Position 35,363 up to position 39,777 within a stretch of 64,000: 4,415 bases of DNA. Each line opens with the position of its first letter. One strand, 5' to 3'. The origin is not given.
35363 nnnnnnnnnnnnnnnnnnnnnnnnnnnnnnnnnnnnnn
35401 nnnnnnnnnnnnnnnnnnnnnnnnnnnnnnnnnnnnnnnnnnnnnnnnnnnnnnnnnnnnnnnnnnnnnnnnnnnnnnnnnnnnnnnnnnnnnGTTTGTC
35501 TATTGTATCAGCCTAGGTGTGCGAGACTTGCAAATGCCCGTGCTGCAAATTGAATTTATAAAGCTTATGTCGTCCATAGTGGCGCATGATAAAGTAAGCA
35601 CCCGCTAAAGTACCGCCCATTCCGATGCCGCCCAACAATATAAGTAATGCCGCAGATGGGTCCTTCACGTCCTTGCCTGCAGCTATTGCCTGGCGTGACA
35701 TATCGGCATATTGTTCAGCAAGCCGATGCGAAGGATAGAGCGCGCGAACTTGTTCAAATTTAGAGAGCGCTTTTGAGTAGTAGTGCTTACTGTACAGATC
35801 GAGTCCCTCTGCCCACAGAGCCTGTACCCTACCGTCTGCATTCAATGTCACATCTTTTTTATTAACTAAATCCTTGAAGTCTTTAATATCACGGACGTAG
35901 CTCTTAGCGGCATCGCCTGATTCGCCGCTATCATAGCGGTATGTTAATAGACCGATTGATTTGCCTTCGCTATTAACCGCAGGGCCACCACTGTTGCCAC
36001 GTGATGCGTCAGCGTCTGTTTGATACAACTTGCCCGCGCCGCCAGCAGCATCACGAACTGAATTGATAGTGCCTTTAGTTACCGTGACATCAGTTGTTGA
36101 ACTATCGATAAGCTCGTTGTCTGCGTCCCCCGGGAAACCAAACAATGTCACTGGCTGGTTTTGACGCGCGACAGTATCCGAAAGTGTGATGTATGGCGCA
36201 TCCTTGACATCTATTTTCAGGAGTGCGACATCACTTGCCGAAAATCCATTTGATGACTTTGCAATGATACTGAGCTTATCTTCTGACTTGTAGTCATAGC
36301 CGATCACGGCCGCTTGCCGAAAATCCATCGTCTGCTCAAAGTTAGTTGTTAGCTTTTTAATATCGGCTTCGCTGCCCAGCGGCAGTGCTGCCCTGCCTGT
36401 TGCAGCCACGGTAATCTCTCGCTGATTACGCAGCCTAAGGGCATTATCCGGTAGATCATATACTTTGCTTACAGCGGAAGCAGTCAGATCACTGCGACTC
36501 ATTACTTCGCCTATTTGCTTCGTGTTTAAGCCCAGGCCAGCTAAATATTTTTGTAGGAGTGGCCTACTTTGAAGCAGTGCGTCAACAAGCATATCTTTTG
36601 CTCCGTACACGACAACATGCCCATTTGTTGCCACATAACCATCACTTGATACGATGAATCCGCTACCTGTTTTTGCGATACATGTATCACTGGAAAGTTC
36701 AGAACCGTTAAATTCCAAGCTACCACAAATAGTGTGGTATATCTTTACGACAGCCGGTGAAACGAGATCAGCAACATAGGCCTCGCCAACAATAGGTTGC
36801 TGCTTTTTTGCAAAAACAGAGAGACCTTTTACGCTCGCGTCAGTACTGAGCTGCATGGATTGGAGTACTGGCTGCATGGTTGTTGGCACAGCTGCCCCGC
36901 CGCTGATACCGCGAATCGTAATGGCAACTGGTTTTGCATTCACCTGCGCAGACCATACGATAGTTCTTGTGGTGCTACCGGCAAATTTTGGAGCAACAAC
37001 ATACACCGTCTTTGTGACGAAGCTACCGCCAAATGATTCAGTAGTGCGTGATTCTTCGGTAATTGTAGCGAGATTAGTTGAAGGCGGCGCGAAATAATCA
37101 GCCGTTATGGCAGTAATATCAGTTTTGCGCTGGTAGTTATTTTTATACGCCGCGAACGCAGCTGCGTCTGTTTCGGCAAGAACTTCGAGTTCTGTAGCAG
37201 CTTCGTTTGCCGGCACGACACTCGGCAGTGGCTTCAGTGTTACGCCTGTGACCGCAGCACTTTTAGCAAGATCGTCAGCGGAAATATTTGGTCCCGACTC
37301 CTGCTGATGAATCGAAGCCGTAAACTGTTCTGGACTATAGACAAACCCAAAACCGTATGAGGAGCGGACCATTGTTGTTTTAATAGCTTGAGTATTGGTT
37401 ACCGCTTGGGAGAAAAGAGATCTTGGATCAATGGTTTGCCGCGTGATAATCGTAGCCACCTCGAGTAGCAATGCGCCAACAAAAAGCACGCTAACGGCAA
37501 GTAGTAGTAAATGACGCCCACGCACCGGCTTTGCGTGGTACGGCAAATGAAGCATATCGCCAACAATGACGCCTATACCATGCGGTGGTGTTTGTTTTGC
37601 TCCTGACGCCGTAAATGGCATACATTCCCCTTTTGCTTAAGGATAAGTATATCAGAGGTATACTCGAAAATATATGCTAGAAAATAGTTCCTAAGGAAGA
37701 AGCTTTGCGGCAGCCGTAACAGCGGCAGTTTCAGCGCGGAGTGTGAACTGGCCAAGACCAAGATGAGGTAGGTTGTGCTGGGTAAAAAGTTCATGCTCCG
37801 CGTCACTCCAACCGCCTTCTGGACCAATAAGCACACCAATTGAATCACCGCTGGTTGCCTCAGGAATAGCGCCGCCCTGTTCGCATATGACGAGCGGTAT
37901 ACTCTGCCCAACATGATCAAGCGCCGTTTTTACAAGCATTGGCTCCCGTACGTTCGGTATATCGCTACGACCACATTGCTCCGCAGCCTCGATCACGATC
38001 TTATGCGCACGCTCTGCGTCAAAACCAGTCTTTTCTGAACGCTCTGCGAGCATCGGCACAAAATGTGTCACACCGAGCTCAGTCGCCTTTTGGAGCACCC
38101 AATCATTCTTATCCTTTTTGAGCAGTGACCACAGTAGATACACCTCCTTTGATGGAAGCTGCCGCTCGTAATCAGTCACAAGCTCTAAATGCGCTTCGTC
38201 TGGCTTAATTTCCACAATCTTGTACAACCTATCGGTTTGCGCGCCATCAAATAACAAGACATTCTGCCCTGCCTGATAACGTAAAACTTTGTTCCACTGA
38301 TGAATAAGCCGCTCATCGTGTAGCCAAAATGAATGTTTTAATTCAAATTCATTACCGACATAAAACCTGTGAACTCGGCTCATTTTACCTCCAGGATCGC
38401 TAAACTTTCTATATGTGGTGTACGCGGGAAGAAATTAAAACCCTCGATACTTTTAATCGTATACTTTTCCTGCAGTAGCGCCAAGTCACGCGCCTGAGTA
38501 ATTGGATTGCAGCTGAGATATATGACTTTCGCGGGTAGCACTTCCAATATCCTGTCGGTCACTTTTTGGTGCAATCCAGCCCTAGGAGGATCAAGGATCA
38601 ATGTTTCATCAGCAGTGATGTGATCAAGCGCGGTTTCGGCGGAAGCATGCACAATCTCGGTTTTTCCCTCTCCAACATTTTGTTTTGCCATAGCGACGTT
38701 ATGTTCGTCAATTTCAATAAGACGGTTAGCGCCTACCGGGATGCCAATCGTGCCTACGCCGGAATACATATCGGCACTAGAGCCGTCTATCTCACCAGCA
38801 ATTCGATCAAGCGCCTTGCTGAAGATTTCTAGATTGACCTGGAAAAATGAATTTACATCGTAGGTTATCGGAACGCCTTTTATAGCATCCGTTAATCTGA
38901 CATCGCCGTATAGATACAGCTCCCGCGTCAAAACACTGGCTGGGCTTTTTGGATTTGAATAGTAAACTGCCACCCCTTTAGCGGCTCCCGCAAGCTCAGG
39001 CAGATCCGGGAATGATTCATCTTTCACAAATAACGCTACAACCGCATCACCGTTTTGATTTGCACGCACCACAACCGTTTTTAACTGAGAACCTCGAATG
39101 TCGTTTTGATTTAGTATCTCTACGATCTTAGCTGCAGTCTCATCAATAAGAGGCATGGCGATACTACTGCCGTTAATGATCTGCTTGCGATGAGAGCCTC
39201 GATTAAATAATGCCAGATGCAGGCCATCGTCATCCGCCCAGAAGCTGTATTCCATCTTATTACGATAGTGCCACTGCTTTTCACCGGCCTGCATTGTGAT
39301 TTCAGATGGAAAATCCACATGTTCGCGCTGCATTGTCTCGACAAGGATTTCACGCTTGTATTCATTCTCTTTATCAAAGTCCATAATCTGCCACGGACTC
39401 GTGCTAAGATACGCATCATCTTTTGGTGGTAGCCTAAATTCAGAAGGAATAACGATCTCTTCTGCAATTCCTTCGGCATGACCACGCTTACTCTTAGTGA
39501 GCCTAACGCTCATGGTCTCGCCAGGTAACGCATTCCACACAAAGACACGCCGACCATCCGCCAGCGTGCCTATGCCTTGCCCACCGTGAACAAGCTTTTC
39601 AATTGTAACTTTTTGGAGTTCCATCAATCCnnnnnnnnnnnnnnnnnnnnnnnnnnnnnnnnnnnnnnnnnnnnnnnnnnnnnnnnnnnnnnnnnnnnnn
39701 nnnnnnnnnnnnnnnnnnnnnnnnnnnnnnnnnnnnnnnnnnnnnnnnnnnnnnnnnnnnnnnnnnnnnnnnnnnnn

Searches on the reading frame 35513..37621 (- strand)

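Call 58: search_protein_families(library=pfam, proteins=[window:35513-37621:-], max_evalue=0.00001)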
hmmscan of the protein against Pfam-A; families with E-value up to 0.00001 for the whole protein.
window:35513-37621:- (702 aa): 2 families
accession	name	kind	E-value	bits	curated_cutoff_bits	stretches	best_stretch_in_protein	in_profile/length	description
PF13365.12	Trypsin_2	-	5.2e-21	76.3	27.6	1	319-558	1-144/144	Trypsin-like peptidase domain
PF00089.32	Trypsin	-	1.2e-09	38.7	20.6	1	455-568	78-204/220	Trypsin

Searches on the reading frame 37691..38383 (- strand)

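Call 58: search_protein_families(library=pfam, proteins=[window:37691-38383:-], max_evalue=0.00001)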
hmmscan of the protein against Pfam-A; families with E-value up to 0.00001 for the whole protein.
window:37691-38383:- (230 aa): 2 families
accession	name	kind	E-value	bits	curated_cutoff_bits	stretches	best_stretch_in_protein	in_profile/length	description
PF04452.19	Methyltrans_RNA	-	2.6e-40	138.1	23.9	1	78-227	5-163/165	RNA methyltransferase domain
PF20260.4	PUA_4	-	6e-07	29.9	23.9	1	32-68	11-47/48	RNA methyltransferase PUA domain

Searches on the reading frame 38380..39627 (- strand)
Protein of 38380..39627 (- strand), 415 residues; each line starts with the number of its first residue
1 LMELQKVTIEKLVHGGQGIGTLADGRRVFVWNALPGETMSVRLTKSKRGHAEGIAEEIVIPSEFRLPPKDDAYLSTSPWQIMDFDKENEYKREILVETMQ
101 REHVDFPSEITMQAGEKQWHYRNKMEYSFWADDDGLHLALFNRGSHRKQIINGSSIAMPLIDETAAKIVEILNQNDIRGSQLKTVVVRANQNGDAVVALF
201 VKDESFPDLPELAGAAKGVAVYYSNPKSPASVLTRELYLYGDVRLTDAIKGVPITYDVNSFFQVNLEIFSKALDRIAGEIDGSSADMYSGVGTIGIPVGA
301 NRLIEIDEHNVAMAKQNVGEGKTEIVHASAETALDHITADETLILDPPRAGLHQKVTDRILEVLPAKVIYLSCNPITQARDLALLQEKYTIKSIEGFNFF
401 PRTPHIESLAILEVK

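Call 58: search_protein_families(library=pfam, proteins=[window:38380-39627:-], max_evalue=0.00001)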
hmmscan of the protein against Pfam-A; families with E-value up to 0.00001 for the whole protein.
window:38380-39627:- (415 aa): 2 families
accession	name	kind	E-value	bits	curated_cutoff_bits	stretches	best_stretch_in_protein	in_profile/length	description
PF05958.17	tRNA_U5-meth_tr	-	3.2e-22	79.5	23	1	117-413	31-355/357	tRNA (Uracil-5-)-methyltransferase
PF01938.26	TRAM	-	6e-08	32.9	21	1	5-54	8-59/61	TRAM domain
